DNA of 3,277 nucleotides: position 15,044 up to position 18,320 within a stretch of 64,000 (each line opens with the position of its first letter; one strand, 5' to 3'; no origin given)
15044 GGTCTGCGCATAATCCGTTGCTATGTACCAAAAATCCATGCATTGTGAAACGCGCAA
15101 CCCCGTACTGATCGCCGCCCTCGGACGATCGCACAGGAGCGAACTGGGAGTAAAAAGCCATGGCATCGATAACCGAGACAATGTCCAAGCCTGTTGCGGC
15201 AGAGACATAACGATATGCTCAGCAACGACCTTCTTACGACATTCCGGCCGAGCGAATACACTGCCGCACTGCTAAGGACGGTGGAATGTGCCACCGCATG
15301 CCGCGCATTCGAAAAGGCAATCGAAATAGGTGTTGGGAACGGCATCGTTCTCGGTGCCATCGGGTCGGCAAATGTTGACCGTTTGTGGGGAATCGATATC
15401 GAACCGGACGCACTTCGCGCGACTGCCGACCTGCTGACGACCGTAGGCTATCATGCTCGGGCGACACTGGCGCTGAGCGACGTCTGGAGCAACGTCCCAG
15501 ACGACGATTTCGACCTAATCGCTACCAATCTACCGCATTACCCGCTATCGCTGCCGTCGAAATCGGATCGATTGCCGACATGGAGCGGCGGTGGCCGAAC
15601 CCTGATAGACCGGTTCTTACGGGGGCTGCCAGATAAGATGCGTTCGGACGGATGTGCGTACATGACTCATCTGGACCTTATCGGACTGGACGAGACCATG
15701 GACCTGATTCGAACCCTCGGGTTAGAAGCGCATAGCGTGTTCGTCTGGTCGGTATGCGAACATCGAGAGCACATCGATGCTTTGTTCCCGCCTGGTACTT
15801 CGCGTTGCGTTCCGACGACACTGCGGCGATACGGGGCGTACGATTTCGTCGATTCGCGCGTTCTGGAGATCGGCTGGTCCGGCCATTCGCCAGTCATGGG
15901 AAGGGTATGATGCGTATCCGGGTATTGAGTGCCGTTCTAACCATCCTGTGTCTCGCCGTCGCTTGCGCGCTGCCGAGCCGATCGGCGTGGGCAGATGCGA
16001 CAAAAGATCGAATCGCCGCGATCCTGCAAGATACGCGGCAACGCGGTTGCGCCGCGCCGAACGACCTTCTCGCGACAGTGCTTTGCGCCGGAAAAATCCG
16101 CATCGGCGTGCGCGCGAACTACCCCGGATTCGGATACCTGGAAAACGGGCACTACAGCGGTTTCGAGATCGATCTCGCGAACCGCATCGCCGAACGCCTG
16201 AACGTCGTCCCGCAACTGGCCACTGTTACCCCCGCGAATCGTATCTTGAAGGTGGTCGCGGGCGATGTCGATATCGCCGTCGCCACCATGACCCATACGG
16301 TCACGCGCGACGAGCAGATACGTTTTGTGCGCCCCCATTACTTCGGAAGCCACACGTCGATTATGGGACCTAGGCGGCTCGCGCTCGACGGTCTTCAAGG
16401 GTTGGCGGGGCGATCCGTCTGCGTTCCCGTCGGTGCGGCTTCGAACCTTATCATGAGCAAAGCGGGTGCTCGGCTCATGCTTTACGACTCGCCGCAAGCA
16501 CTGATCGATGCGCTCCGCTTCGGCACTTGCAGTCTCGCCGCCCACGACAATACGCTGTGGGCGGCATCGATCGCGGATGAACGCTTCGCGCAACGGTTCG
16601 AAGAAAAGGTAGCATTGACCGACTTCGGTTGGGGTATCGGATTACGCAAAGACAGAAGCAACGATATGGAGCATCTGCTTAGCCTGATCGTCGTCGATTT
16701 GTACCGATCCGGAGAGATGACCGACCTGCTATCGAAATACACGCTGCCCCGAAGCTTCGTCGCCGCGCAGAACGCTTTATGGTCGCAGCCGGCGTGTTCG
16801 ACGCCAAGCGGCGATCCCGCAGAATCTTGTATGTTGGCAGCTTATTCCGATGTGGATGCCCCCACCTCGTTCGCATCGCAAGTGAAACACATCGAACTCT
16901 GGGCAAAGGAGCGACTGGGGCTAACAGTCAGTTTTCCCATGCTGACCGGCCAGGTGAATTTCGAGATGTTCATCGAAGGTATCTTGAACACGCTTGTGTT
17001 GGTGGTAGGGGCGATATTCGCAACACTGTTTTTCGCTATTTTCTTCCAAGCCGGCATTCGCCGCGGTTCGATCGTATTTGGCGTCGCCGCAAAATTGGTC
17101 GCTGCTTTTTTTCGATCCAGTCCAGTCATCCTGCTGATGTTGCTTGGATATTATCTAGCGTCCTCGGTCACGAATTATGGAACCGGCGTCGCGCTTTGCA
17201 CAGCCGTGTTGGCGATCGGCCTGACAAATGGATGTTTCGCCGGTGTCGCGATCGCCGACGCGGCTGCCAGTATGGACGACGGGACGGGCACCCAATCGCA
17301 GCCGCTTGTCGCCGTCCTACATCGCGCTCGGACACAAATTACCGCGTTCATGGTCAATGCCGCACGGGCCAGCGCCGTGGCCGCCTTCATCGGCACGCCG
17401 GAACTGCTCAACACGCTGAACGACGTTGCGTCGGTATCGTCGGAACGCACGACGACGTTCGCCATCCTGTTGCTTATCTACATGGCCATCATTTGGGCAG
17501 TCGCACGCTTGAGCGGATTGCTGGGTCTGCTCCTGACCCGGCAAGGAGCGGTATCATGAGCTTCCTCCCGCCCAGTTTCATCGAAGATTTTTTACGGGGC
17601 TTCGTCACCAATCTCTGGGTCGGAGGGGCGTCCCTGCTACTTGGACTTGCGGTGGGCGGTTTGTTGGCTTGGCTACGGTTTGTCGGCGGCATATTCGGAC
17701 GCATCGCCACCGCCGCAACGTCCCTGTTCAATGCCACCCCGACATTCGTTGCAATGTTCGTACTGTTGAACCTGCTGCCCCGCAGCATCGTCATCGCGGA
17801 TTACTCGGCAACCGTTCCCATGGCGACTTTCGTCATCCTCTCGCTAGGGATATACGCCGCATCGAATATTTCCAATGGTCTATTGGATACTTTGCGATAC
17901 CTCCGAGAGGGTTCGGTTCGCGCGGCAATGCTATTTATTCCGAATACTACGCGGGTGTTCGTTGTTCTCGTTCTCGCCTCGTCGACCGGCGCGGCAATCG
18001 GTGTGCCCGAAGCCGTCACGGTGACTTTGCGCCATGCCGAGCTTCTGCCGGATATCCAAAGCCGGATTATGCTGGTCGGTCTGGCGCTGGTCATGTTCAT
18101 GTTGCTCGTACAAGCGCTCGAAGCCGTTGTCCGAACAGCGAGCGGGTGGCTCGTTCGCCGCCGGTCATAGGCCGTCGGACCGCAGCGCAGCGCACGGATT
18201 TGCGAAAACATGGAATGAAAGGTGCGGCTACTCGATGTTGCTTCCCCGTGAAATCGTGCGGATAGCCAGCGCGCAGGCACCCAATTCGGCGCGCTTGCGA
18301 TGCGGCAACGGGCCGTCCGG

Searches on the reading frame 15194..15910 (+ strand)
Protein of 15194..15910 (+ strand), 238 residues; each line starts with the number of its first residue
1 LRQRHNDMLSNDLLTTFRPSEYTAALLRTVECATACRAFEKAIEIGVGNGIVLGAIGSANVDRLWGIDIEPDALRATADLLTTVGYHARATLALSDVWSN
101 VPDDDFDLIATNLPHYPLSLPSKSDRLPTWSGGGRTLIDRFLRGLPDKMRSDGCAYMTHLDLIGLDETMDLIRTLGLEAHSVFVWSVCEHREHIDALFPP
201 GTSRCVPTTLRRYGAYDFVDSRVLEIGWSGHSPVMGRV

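Call 25: search_protein_families(library=pfam, proteins=[window:15194-15910:+])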
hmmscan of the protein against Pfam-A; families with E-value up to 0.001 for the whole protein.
window:15194-15910:+ (238 aa): 1 family
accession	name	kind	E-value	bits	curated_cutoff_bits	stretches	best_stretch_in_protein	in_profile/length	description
PF05175.20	MTS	-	0.00024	21.2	23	1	25-114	22-107/170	Methyltransferase small domain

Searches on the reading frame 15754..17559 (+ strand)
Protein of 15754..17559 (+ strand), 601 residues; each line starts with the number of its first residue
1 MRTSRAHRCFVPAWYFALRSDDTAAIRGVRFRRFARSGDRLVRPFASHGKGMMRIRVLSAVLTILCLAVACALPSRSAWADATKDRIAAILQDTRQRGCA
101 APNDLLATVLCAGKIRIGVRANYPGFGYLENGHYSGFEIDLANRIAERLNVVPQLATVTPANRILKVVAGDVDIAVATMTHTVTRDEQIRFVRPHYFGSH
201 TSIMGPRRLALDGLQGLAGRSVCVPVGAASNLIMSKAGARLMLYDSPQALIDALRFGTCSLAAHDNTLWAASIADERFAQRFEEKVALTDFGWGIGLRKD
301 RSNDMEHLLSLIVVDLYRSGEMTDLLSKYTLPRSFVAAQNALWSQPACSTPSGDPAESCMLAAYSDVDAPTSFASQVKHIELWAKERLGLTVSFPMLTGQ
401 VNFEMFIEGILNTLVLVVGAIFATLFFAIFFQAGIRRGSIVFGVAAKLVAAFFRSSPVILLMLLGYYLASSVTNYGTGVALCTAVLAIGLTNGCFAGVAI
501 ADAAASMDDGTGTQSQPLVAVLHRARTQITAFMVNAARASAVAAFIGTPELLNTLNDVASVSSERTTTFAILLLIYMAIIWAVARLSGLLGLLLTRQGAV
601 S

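Call 11: search_protein_families(library=pfam, proteins=[window:15754-17559:+])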
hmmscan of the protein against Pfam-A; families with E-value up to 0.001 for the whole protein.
window:15754-17559:+ (601 aa): 1 family
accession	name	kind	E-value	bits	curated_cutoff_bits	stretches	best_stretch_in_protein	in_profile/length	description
PF00497.25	SBP_bac_3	-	2.4e-22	79.5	26.4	1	115-330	1-130/132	Bacterial extracellular solute-binding proteins, family 3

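Call 34: search_protein_families(library=ncbifam, proteins=[window:15904-17559:+])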
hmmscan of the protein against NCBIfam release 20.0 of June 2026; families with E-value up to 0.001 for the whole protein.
window:15904-17559:+ (551 aa): 14 families
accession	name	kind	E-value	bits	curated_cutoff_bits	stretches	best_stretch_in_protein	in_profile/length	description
TIGR01096.1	3A0103s03R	subfamily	7.6e-22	78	256.35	1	62-279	23-249/250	lysine/arginine/ornithine ABC transporter substrate-binding protein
NF008426.0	PRK11260.1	equivalog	9.4e-13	48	312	1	39-279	17-259/266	cystine ABC transporter substrate-binding protein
NF041764.1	ArtI_Ecoli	equivalog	2.5e-07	30.4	522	1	61-248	19-208/243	arginine ABC transporter substrate-binding protein ArtI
NF052427.1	StpK7MSMEG_1200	equivalog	2.8e-07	29.4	900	1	57-148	356-446/601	serine/threonine protein kinase StpK7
NF041765.1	ArtJ_Ecoli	equivalog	5.6e-07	29.4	510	1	59-209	17-168/243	arginine ABC transporter substrate-binding protein ArtJ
TIGR04262.1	orph_peri_GRRM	subfamily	9e-07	28.4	190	1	63-224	1-168/257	extracellular substrate binding-like orphan protein GrrP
NF011583.0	PRK15007.1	subfamily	9.5e-07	28.4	358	1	61-247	19-207/243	arginine ABC transporter substrate-binding protein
NF008112.0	PRK10859.1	equivalog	1.4e-06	27.1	354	1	51-179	31-159/483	membrane-bound lytic murein transglycosylase MltF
NF007029.0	PRK09495.1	equivalog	3.8e-06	26.9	303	1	71-180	33-142/248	glutamine ABC transporter substrate-binding protein GlnH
NF008885.0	PRK11917.1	equivalog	3.7e-05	23.4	373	1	53-185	28-164/259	bifunctional adhesin/ABC transporter aspartate/glutamate-binding protein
NF011586.0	PRK15010.1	equivalog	0.00013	21.6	440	1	64-196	27-164/260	lysine/arginine/ornithine ABC transporter substrate-binding protein ArgT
TIGR01726.1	HEQRo_perm_3TM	subfamily_domain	0.00053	20.5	42.2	1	353-445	2-92/99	ABC transporter permease subunit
NF011965.0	PRK15437.1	equivalog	0.00062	19.4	459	0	62-180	25-144/260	histidine ABC transporter substrate-binding protein HisJ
NF008063.0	PRK10797.1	subfamily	0.00069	18.9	375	0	51-187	28-171/302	glutamate/aspartate ABC transporter substrate-binding protein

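Call 47: find_homologous_proteins(query=window:15904-17559:+, max_evalue=1e-40)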
Query window:15904-17559:+ (551 aa): 66 proteins with E <= 1e-40 among 8000 candidates.
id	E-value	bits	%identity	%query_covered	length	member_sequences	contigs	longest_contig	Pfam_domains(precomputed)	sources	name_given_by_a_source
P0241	0.0e+0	1159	97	100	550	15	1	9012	PF00497.26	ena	-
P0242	0.0e+0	1014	83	100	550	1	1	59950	PF00497.26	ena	-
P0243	3.3e-297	1005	81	100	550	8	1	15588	PF00497.26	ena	-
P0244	9.3e-297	1003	82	100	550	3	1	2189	PF00497.26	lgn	-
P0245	2.7e-187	642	82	65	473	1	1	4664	-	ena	-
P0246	4.6e-171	588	58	87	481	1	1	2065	PF00497.26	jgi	-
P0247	5.3e-155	535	48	96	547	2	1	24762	PF00497.26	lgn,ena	-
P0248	2.8e-154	533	49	90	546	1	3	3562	PF00497.26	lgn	-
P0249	6.1e-151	522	46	100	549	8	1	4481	PF00497.26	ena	-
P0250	2.4e-150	520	48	91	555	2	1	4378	PF00497.26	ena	-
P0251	2.7e-150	520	47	96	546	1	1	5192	PF00497.26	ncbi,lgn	-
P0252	1.1e-148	515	47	94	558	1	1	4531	PF00497.26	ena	-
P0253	1.3e-140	488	48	94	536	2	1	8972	PF00497.26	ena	-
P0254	4.1e-135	470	46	96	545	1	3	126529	PF00497.26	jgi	-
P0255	5.5e-135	469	57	66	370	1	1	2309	PF00497.26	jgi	-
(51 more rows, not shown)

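Call 48: find_encoding_contigs(protein=P0241, flank=10000, max_places=8)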
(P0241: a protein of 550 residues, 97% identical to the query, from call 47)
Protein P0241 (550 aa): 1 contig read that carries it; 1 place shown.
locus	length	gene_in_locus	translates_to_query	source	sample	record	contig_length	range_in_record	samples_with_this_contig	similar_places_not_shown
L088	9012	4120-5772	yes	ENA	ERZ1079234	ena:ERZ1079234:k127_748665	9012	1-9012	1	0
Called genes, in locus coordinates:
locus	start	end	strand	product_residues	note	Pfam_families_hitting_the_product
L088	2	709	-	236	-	?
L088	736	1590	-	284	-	PF02798:GST_N (weak), PF13409:GST_N_2 (weak), PF00043:GST_C (weak), PF13410:GST_C_2, PF21972:Arc1p_N_like (weak)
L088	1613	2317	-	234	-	PF02798:GST_N, PF13417:GST_N_3, PF13409:GST_N_2, PF00043:GST_C, PF13410:GST_C_2, PF14497:GST_C_3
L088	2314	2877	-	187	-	PF00440:TetR_N, PF13977:TetR_C_6 (weak), PF16925:TetR_C_13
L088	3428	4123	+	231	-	-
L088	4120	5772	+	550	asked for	PF00497:SBP_bac_3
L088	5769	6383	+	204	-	-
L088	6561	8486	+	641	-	PF16868:NMT1_3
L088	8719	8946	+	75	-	PF08388:GIIM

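Call 49: find_encoding_contigs(protein=P0242, flank=10000, max_places=4)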
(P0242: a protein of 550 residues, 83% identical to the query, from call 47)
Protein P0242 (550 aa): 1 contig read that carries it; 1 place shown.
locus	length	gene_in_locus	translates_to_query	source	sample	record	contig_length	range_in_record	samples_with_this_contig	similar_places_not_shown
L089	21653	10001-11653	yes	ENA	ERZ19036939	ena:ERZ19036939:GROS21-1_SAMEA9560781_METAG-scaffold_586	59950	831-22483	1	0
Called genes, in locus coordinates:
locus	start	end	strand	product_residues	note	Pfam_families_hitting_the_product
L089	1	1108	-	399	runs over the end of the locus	PF07690:MFS_1, PF00083:Sugar_tr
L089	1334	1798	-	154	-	PF00903:Glyoxalase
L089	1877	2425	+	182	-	PF00903:Glyoxalase, PF13669:Glyoxalase_4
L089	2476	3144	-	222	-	PF06240:COXG (weak)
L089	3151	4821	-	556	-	PF02776:TPP_enzyme_N, PF00205:TPP_enzyme_M, PF02775:TPP_enzyme_C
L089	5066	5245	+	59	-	-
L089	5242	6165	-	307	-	PF00126:HTH_1, PF03466:LysR_substrate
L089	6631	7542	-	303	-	PF02826:2-Hacid_dh_C, PF03446:NAD_binding_2, PF03807:F420_oxidored (weak), PF14833:NAD_binding_11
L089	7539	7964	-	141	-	PF02627:CMD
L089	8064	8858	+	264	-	PF00753:Lactamase_B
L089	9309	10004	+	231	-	-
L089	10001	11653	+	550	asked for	PF00497:SBP_bac_3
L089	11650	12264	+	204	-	-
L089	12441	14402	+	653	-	-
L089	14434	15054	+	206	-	-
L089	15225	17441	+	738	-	PF01804:Penicil_amidase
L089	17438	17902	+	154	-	PF06271:RDD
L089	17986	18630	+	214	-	PF02559:CarD_TRCF_RID, PF21095:CarD_C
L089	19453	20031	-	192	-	PF07589:PEP_exosort_dom (weak)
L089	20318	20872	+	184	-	PF00239:Resolvase, PF02796:HTH_7 (weak)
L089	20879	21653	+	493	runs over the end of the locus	PF28123:DUF8370, PF28130:DUF8371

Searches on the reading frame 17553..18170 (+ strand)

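Call 34: search_protein_families(library=ncbifam, proteins=[window:17553-18170:+])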
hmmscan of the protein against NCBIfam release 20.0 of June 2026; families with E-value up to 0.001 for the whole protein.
window:17553-18170:+ (205 aa): 1 family
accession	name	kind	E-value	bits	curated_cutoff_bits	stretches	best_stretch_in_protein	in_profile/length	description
TIGR01726.1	HEQRo_perm_3TM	subfamily_domain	0.00033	21.1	42.2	1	10-103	2-90/99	ABC transporter permease subunit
